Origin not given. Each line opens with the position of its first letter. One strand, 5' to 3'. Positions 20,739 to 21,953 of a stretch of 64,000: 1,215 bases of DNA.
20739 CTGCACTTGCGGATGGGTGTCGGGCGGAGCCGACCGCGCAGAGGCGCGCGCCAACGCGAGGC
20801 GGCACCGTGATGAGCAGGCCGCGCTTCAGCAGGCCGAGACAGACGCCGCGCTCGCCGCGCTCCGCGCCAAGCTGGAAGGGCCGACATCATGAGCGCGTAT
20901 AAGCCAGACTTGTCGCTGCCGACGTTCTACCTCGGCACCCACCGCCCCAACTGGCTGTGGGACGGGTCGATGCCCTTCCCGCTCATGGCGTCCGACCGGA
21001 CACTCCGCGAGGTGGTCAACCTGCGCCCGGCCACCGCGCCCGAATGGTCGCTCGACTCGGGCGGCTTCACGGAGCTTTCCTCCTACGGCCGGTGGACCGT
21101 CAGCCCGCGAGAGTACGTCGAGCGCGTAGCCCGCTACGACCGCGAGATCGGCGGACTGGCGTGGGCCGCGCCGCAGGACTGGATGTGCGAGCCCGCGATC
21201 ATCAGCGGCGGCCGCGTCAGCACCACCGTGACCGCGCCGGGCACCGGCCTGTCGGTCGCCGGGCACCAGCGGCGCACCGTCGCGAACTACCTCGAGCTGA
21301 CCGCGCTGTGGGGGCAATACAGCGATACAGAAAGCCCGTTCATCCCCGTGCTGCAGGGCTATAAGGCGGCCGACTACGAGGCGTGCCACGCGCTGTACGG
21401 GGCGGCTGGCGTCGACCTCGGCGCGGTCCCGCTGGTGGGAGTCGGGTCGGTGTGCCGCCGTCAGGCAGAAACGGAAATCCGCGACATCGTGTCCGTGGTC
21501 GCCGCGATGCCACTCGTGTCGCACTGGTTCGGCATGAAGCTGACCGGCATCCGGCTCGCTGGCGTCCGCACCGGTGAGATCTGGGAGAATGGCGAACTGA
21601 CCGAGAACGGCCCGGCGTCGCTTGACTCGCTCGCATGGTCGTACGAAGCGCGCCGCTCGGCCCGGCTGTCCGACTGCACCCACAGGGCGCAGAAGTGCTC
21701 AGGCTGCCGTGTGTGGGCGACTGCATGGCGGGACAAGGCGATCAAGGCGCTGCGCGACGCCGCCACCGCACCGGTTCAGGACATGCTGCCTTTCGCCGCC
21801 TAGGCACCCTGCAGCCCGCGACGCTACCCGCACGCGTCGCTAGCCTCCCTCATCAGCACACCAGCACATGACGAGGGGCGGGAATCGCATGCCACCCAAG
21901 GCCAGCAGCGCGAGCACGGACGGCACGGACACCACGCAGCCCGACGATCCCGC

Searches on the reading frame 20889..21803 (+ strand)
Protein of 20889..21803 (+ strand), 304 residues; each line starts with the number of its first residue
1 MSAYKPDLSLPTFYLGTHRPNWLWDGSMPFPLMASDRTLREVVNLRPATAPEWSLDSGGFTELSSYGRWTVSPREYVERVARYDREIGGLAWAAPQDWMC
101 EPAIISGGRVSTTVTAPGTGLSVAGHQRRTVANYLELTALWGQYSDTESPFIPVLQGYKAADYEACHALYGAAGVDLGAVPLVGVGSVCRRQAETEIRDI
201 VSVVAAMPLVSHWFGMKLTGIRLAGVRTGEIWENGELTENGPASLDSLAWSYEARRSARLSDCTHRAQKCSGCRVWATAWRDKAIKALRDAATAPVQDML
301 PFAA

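Call 23: search_protein_families(library=phrogs, proteins=[window:20889-21803:+], max_evalue=0.00001)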
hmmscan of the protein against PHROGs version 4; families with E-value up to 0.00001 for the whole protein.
window:20889-21803:+ (304 aa): 1 family
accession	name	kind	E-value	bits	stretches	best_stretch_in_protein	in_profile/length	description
phrog_1279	-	moron, auxiliary metabolic gene and host takeover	6.4e-83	278.9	1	12-288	4-253/260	queuine tRNA-ribosyltransferase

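Call 39: search_protein_families(library=pfam, proteins=[window:20889-21803:+], max_evalue=0.001)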
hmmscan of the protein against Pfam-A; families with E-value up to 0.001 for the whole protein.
window:20889-21803:+ (304 aa): 1 family
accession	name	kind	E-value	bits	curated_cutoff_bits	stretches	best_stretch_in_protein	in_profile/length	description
PF23859.1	DpdA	-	1.2e-80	271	27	1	13-288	5-253/291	DeoxyPurine in DNA protein A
